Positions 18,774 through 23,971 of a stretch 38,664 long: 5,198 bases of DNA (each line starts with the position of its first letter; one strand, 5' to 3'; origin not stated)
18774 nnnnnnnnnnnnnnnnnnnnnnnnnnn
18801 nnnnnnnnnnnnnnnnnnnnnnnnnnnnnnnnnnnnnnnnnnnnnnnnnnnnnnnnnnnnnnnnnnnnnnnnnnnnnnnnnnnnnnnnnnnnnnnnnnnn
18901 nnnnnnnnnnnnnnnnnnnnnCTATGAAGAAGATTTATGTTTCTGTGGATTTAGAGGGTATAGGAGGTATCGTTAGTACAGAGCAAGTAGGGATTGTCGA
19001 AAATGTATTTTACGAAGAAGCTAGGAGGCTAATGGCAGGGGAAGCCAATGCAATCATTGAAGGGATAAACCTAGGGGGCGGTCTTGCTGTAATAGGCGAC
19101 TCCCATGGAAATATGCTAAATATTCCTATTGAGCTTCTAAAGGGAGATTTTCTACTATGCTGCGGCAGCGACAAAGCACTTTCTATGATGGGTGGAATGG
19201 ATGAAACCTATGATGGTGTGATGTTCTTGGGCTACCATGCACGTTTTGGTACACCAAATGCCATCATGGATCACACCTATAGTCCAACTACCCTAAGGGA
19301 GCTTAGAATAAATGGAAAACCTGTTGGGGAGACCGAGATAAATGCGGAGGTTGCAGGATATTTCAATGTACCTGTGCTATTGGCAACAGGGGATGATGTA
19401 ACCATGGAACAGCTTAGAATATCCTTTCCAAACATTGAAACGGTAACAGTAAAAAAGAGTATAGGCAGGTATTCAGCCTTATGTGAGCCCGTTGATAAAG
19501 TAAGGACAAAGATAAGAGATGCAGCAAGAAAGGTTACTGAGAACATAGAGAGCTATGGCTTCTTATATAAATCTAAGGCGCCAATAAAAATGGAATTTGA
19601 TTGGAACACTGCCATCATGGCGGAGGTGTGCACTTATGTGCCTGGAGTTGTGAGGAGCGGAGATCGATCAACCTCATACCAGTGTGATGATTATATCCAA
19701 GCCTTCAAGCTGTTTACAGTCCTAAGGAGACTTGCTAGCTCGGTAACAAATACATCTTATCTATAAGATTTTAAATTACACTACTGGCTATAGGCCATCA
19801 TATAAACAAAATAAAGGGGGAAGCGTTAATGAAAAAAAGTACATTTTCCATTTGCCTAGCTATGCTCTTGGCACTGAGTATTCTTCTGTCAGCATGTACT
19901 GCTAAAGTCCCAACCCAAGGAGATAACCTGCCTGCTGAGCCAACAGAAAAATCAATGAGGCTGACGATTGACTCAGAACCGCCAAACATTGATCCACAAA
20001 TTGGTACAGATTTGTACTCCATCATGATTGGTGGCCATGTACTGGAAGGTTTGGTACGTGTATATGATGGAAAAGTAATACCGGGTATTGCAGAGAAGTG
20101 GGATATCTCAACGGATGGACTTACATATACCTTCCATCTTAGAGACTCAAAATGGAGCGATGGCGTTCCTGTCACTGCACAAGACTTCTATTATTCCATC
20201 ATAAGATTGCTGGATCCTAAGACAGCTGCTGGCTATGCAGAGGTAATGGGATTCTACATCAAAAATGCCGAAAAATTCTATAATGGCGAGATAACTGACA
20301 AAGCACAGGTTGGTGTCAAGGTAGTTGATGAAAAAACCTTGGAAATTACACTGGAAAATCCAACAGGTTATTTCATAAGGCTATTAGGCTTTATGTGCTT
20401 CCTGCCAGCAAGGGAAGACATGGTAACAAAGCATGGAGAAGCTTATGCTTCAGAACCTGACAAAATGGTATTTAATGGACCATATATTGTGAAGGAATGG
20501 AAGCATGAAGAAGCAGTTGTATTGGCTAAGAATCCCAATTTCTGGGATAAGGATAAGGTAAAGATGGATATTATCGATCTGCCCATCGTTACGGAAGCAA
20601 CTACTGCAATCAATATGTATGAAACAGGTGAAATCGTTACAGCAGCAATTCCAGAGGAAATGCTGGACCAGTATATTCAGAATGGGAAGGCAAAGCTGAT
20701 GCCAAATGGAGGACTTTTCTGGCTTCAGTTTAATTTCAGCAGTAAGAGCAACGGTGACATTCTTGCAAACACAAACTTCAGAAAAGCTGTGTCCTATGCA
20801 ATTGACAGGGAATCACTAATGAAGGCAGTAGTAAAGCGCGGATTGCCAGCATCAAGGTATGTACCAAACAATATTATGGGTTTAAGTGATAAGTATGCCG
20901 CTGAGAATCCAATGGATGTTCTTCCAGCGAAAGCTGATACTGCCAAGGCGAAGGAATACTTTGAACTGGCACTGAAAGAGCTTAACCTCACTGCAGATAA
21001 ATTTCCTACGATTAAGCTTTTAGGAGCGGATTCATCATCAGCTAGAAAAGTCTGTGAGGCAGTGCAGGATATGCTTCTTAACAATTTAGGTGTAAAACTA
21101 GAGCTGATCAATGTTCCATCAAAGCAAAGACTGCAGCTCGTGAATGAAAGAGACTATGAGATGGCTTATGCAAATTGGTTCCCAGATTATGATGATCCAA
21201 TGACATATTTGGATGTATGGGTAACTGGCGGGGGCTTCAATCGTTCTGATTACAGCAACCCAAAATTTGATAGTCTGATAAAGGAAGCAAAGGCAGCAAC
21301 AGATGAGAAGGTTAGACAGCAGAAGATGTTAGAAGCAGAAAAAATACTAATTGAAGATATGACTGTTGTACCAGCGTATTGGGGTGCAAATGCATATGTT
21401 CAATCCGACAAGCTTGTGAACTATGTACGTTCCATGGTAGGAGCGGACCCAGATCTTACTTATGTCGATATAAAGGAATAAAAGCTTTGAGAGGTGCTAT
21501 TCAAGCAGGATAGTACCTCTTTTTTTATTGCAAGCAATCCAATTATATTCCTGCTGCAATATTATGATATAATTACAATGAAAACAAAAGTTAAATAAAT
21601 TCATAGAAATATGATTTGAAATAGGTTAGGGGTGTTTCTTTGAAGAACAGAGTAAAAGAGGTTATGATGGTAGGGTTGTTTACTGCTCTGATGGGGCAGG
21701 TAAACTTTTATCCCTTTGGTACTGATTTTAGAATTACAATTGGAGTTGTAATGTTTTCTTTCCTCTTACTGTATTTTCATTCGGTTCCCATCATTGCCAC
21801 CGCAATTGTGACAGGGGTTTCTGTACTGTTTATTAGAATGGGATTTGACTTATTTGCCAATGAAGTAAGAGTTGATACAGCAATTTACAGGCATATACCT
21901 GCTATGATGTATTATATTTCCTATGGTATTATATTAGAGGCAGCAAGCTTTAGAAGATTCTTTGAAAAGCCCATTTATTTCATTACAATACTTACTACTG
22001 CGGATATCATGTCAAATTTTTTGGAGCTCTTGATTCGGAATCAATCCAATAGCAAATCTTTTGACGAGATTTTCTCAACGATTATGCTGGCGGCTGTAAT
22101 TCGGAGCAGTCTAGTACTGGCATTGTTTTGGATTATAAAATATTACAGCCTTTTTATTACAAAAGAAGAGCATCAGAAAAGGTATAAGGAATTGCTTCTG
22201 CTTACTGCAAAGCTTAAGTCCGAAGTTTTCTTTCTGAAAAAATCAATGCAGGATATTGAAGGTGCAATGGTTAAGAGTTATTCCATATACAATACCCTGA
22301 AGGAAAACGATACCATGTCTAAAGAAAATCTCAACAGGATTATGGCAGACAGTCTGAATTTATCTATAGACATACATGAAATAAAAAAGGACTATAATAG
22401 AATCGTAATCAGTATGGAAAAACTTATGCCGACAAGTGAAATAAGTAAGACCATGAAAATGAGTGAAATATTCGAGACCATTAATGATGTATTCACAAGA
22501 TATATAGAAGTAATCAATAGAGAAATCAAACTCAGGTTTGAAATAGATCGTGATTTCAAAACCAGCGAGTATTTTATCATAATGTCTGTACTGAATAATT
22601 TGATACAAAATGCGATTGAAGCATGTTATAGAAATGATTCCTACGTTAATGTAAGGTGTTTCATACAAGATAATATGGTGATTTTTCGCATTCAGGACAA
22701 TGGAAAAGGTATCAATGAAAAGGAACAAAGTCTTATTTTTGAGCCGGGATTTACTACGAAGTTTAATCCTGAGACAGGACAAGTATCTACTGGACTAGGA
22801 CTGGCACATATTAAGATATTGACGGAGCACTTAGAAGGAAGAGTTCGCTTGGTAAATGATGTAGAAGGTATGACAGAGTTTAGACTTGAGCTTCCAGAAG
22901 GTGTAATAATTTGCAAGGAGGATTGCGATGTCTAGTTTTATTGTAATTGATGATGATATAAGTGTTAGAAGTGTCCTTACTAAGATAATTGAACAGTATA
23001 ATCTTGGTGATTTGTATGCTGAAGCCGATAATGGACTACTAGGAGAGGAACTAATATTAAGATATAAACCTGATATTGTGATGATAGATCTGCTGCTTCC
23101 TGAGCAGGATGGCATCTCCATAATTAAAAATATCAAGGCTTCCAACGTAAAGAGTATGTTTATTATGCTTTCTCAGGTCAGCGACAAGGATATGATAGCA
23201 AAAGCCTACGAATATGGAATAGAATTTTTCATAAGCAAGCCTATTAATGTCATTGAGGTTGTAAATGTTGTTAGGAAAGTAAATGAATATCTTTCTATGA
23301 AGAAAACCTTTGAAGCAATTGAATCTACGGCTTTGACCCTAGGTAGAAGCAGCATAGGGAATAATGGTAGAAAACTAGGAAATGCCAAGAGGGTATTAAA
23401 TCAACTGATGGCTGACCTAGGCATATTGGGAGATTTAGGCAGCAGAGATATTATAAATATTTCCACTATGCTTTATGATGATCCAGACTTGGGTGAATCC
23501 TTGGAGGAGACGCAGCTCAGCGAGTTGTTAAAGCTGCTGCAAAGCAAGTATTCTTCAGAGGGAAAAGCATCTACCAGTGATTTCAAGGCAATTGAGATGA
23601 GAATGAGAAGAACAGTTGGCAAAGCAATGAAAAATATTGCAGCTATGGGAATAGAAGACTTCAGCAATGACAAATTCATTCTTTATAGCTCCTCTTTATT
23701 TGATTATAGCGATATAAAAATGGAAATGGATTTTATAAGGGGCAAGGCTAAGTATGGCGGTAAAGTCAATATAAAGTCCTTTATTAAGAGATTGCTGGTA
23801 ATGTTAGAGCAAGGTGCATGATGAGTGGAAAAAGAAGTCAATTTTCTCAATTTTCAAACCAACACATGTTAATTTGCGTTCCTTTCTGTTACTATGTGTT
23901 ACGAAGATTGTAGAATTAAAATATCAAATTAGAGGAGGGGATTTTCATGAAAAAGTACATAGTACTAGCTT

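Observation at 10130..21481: Composite D-amino-acid / murein-peptide salvage island: Opp-type importer interleaved with six peptide-processing enzymes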

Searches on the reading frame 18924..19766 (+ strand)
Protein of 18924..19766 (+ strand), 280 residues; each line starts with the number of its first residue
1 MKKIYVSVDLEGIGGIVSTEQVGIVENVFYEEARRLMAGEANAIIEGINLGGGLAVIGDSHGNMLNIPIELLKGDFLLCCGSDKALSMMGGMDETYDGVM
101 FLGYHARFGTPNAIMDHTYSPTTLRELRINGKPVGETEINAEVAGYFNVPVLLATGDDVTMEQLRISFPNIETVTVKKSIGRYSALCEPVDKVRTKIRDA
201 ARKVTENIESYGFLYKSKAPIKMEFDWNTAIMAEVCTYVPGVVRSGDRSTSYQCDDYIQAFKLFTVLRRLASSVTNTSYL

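Call 3: search_protein_families(library=pfam, proteins=[window:18924-19766:+])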
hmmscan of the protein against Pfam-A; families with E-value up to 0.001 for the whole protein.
window:18924-19766:+ (280 aa): 1 family
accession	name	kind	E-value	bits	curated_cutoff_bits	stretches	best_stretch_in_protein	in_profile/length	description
PF04951.18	Peptidase_M55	-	1.9e-81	273.8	25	1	3-265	2-263/264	D-aminopeptidase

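Call 4: search_protein_families(library=ncbifam, proteins=[window:18924-19766:+])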
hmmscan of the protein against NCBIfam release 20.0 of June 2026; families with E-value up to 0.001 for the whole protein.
window:18924-19766:+ (280 aa): 1 family
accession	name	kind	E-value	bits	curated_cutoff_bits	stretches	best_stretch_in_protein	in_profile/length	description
NF058634.1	AmiPeptDppABac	equivalog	1.1e-53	182.4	430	1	3-274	2-271/274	D-aminopeptidase DppA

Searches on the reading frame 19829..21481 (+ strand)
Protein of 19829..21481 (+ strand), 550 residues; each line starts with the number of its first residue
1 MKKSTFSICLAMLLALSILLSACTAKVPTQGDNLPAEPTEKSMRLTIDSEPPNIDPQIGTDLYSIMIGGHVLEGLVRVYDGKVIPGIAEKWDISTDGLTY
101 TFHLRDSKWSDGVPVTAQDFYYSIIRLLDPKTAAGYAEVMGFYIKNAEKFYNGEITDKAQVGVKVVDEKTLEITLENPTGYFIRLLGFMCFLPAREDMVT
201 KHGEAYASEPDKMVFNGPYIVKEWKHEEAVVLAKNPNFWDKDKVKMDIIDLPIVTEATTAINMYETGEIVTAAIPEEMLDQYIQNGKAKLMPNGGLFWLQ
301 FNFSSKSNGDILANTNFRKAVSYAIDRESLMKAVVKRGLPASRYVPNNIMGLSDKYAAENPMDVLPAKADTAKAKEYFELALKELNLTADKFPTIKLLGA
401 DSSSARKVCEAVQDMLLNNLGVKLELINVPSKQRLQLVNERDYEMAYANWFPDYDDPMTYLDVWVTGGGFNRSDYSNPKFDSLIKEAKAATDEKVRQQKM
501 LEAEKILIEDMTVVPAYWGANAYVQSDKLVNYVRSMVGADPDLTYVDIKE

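Call 3: search_protein_families(library=pfam, proteins=[window:19829-21481:+])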
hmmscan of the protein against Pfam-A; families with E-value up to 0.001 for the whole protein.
window:19829-21481:+ (550 aa): 1 family
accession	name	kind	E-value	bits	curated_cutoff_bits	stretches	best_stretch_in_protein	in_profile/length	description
PF00496.27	SBP_bac_5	-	1.4e-83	281.5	32.4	1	82-470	1-366/368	Bacterial extracellular solute-binding proteins, family 5 Middle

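Call 4: search_protein_families(library=ncbifam, proteins=[window:19829-21481:+])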
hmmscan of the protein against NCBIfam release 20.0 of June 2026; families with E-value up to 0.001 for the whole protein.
window:19829-21481:+ (550 aa): 11 families
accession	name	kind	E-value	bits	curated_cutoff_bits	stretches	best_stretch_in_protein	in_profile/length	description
NF011684.0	PRK15104.1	equivalog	6e-75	253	947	1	8-541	10-529/543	oligopeptide ABC transporter substrate-binding protein OppA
NF007287.0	PRK09755.1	equivalog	1.9e-52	178.8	1098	1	14-519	7-503/535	ABC transporter substrate-binding protein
TIGR02294.1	nickel_nikA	equivalog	1.5e-30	106.2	393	1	63-529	27-483/501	nickel ABC transporter substrate-binding protein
NF045467.1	Opp4A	equivalog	8.3e-26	90.3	650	1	73-538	68-547/556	oligopeptide ABC transporter substrate-binding protein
NF011942.0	PRK15413.1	equivalog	3.3e-25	88.8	594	1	43-515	30-479/512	glutathione ABC transporter substrate-binding protein GsiB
NF043070.1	DppA_dipep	equivalog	6.8e-25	87.6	1005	1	79-510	70-496/535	dipeptide ABC transporter periplasmic-binding protein DppA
NF011689.0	PRK15109.1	equivalog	7.1e-24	84.4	560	1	78-516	74-507/547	ABC transporter substrate-binding protein SapA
NF047575.1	opine_bind_CntA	exception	8.2e-23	80.7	800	1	2-522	2-508/535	staphylopine-dependent metal ABC transporter substrate-binding lipoprotein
NF043077.1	MMSYN1_0169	equivalog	1.1e-21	77.1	650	2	167-276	264-382/896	oligopeptide ABC transporter substrate-binding protein OppA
NF045468.1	Opp5A_nikA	equivalog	3.2e-17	62.2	600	2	214-518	159-458/488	nickel ABC transporter substrate-binding protein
TIGR04028.1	SBP_KPN_01854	hypoth_equivalog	4.9e-07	28.7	468.5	1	83-526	44-487/509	TIGR04028 family ABC transporter substrate-binding protein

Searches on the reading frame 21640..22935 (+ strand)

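Call 8: search_protein_families(library=pfam, proteins=[window:21640-22935:+], max_evalue=0.01)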
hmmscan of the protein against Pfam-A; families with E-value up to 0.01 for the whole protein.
window:21640-22935:+ (431 aa): 4 families
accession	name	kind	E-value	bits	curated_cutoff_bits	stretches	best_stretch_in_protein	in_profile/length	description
PF02518.31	HATPase_c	-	8.8e-18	65.2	26.4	1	314-420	6-109/111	Histidine kinase-, DNA gyrase B-, and HSP90-like ATPase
PF14501.12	HATPase_c_5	-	2.3e-08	34.3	22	1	314-406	6-90/102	GHKL domain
PF13581.12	HATPase_c_2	-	0.0047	17.4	27.4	1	321-399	39-113/127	Histidine kinase-like ATPase domain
PF13589.12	HATPase_c_3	-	0.0048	17.3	25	0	316-388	5-79/137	Histidine kinase-, DNA gyrase B-, and HSP90-like ATPase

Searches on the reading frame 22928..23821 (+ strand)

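Call 8: search_protein_families(library=pfam, proteins=[window:22928-23821:+], max_evalue=0.01)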
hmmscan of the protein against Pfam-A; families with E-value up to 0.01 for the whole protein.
window:22928-23821:+ (297 aa): 2 families
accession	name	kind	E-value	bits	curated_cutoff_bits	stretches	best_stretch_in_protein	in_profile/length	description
PF08664.15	YcbB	-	1.2e-37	129.5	27.4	1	158-288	3-135/136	YcbB domain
PF00072.30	Response_reg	-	8e-19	68.3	30.2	1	5-115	2-110/111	Response regulator receiver domain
